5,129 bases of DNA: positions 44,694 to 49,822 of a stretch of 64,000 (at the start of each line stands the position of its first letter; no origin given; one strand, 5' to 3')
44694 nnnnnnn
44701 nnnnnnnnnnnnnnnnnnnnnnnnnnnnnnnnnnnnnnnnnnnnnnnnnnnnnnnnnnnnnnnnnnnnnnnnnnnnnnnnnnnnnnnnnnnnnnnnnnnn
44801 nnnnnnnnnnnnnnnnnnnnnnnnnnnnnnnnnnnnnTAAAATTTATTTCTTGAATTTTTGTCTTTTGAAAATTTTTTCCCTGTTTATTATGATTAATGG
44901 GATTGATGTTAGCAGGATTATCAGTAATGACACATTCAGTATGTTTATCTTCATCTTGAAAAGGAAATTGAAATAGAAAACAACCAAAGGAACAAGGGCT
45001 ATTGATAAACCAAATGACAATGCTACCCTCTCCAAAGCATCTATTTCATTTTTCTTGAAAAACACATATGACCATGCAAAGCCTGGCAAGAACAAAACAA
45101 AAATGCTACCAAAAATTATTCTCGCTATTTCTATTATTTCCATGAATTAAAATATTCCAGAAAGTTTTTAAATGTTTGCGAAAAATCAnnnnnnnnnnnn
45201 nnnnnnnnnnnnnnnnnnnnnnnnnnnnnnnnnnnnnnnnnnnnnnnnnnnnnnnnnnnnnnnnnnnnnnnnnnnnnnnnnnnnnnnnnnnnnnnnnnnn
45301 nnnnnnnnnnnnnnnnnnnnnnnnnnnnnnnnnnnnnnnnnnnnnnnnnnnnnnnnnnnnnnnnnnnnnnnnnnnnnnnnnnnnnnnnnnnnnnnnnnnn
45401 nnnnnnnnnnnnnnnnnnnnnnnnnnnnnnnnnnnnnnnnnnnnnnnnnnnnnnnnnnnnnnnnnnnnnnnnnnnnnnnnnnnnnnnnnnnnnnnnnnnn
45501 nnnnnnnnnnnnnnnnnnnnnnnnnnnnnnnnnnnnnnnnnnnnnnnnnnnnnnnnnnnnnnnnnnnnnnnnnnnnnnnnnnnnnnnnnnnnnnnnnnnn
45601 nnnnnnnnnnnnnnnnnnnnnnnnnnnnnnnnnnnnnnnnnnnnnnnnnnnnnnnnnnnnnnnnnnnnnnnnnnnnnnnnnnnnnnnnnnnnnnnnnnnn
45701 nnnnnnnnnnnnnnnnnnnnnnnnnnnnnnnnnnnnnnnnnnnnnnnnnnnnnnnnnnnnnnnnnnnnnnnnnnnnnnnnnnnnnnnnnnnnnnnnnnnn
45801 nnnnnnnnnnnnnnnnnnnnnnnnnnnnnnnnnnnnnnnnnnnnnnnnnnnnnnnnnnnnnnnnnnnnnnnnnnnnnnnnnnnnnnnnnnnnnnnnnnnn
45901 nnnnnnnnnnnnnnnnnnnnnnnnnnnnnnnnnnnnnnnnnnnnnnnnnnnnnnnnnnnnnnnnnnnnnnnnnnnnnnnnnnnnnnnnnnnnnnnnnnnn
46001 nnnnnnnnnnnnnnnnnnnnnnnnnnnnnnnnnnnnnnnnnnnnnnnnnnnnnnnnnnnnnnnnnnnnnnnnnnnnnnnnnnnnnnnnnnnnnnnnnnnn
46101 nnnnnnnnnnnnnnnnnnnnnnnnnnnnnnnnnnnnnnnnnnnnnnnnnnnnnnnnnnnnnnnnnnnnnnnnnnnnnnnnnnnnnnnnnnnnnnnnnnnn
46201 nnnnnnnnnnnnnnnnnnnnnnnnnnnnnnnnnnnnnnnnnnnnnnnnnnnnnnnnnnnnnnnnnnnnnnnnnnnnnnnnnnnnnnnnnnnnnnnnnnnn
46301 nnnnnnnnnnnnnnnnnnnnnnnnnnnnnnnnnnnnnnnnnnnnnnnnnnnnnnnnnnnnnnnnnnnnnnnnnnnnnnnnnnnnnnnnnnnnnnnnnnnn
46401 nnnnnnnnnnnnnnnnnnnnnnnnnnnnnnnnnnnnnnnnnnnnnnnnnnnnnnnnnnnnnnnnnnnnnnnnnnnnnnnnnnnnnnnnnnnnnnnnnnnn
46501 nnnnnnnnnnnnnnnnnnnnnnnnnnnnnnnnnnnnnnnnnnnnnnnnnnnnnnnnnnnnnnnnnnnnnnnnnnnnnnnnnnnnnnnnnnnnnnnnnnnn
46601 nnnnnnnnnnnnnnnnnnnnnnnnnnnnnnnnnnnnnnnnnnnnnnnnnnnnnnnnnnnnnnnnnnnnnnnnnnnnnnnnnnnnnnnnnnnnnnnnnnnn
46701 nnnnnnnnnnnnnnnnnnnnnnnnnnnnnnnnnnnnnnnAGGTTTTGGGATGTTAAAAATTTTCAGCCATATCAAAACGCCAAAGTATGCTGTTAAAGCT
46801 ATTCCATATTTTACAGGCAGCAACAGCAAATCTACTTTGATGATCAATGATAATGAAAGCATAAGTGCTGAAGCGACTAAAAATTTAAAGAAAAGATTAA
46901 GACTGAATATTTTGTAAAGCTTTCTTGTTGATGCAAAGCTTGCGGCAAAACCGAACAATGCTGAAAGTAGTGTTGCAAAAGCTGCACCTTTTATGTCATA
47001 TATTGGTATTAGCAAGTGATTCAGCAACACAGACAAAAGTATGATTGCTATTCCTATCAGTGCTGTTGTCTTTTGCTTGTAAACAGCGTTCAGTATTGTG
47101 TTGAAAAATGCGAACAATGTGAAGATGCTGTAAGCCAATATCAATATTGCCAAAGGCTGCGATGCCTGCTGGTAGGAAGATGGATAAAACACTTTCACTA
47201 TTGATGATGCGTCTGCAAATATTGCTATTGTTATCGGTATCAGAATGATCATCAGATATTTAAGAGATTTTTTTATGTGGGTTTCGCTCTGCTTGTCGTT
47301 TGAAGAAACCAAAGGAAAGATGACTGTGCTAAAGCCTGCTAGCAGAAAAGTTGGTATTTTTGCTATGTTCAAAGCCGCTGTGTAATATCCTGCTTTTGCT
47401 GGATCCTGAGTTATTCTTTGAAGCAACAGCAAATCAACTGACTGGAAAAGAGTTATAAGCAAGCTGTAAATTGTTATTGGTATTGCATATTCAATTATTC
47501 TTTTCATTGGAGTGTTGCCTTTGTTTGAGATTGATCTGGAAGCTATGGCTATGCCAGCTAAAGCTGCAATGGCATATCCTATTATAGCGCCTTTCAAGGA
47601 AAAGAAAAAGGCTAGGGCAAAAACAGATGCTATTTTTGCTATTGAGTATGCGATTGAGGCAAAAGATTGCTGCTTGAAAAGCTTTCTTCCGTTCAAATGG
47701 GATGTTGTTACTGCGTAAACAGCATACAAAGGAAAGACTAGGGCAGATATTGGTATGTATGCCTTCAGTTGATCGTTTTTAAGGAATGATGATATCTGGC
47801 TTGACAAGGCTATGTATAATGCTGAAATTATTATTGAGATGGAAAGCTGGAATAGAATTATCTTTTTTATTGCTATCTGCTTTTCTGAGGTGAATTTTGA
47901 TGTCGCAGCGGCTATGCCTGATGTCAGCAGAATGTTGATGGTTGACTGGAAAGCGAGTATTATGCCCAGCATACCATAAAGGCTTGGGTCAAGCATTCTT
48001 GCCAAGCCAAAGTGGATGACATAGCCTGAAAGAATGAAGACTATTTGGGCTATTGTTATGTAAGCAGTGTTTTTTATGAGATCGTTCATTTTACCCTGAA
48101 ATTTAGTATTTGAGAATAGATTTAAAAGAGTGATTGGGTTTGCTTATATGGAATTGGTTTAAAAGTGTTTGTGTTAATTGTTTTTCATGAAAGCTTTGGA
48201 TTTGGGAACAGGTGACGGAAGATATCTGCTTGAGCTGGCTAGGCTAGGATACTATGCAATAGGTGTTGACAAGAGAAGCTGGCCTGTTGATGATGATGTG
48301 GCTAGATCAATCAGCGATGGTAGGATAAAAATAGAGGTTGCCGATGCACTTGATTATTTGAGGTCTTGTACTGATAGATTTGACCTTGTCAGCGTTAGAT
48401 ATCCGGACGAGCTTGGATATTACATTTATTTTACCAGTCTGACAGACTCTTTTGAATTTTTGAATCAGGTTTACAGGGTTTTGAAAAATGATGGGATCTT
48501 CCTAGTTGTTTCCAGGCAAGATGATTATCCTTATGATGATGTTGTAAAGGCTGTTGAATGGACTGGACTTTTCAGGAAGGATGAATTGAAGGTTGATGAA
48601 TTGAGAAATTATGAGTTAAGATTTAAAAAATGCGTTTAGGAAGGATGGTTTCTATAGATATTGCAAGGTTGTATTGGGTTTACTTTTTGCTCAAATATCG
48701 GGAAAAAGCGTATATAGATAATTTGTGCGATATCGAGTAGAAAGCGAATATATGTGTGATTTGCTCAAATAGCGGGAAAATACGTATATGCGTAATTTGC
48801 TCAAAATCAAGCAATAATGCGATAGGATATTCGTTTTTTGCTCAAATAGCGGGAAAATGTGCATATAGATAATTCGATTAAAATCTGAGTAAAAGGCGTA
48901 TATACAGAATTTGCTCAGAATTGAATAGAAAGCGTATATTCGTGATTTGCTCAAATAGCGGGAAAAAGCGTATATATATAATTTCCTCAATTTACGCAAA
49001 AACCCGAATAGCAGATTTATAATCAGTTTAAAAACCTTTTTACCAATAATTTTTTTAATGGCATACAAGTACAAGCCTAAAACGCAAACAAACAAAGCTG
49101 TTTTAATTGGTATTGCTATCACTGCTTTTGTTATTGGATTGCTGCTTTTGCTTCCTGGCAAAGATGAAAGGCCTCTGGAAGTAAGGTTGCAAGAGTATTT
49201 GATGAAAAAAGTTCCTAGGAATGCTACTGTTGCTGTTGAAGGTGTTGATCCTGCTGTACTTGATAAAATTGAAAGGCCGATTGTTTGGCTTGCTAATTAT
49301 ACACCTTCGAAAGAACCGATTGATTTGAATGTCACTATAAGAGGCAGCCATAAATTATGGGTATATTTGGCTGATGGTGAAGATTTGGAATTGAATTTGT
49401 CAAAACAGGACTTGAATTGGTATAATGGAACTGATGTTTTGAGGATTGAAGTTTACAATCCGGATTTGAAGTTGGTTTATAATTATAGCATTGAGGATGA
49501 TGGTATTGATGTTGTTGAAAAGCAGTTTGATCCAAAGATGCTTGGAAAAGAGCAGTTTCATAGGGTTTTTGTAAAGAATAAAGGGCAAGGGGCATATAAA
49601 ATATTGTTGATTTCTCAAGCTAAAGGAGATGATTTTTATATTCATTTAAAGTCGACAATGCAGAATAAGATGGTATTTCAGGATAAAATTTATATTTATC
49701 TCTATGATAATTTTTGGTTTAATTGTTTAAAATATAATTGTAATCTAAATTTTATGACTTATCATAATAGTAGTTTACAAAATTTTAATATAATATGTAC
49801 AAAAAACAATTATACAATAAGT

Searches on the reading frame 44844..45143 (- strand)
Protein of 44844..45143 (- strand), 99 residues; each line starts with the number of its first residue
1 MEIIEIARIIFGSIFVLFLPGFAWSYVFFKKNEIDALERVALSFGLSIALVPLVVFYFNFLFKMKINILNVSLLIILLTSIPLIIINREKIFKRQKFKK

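Call 19: search_protein_families(library=ncbifam, proteins=[window:44844-45143:-], max_evalue=0.01)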
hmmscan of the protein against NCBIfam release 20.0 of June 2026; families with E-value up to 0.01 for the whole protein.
window:44844-45143:- (99 aa): 1 family
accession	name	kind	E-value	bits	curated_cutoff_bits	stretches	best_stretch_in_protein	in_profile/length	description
TIGR00950.1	2A78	equivalog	0.0065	15.9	230.2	1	6-98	23-100/264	carboxylate/amino acid/amine transporter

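Call 56: search_protein_families(library=pfam, proteins=[window:44844-45143:-], max_evalue=0.01)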
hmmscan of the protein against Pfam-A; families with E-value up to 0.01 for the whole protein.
window:44844-45143:- (99 aa): 1 family
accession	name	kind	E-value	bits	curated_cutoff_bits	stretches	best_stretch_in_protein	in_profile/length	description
PF07760.16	DUF1616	-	1.3e-14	54.5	31.6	1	6-97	21-126/307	Protein of unknown function (DUF1616)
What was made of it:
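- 44844..45143 (-): DUF1616-type small membrane protein, a conserved frame gene. Pfam DUF1616 1.3e-14 (call 56).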

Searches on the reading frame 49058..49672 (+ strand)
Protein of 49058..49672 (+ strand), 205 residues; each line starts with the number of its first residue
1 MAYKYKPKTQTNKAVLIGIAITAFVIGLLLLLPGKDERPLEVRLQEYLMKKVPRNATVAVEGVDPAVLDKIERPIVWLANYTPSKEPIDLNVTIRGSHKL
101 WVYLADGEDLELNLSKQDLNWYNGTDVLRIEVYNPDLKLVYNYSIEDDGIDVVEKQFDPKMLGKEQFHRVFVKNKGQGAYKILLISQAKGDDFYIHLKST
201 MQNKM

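Call 27: find_related_loci(query=window:49058-49672:+, collection=metagenome_contigs, flank=10000)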
Query window:49058-49672:+ (205 aa) in metagenome_contigs; peptide patterns used: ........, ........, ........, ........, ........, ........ (x = any residue, [..] = any of these).
101 stretches matched a pattern; 19 encode a relative of the query (tblastn E <= 1e-3); 18 distinct loci.
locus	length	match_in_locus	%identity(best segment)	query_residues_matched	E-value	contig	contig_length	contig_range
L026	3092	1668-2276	64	1-205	8e-82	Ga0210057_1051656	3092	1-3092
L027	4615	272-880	64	1-205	5e-81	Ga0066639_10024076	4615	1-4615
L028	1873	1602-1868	66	1-86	4e-31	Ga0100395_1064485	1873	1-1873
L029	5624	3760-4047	44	84-184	2e-18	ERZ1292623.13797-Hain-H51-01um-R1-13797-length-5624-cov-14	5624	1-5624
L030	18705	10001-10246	45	69-154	1e-17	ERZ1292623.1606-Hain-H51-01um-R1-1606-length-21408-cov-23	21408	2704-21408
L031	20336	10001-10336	36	37-155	2e-15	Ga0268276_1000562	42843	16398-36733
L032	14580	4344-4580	45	74-156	7e-15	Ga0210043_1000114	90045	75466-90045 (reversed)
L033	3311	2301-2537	43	74-156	3e-14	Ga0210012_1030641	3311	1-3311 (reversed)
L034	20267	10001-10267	38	90-184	3e-14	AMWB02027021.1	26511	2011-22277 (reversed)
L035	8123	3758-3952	46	84-150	4e-14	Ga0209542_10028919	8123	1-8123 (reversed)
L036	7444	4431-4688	38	90-182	9e-14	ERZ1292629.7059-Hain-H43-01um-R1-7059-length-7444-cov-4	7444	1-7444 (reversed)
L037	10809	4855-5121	35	90-185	3e-13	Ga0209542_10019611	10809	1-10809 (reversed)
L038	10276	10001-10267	37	94-191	4e-12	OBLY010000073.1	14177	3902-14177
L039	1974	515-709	48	84-150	1e-11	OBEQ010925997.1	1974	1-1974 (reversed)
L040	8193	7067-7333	37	85-184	4e-11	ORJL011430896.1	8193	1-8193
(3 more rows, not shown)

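Call 56: search_protein_families(library=pfam, proteins=[L027:2796-3827:-, L027:3820-4563:-], max_evalue=0.01)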
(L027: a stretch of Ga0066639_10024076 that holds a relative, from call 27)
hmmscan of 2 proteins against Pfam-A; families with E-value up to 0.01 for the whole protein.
L027:2796-3827:- (343 aa): 5 families
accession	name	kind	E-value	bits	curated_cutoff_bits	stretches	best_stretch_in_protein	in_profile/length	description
PF00535.33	Glycos_transf_2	-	7.1e-23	81.8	23.3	1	8-138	1-128/168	Glycosyl transferase family 2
PF10111.15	Glyco_tranf_2_2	-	7.1e-10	39.3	27.3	1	8-109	1-102/276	Glycosyltransferase like family 2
PF13641.12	Glyco_tranf_2_3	-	8.4e-10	39.5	27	1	7-116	3-114/230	Glycosyltransferase like family 2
PF05679.22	CHGN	-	0.0059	15.9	23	0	7-94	261-359/512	Chondroitin N-acetylgalactosaminyltransferase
PF09151.16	DUF1936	-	0.0067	16.6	25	0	6-23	6-23/34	Domain of unknown function (DUF1936)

L027:3820-4563:- (247 aa): 1 family
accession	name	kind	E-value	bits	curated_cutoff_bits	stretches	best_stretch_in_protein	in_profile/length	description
PF02350.25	Epimerase_2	-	1.3e-47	162.8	30.6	1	2-204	90-301/347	UDP-N-acetylglucosamine 2-epimerase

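Call 75: search_protein_families(library=pfam, proteins=[L027:1246-2799:-], max_evalue=0.1)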
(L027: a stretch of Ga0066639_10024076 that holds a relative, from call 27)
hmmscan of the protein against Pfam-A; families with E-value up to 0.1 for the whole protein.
L027:1246-2799:- (517 aa): 2 families
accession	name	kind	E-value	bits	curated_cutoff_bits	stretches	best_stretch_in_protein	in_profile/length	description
PF13231.12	PMT_2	-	8.7e-12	46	26.1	1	88-232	12-159/160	Dolichyl-phosphate-mannose-protein mannosyltransferase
PF17238.8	NUP160_helical_2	-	0.069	13.5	25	0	192-241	92-140/194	NUP160, helical domain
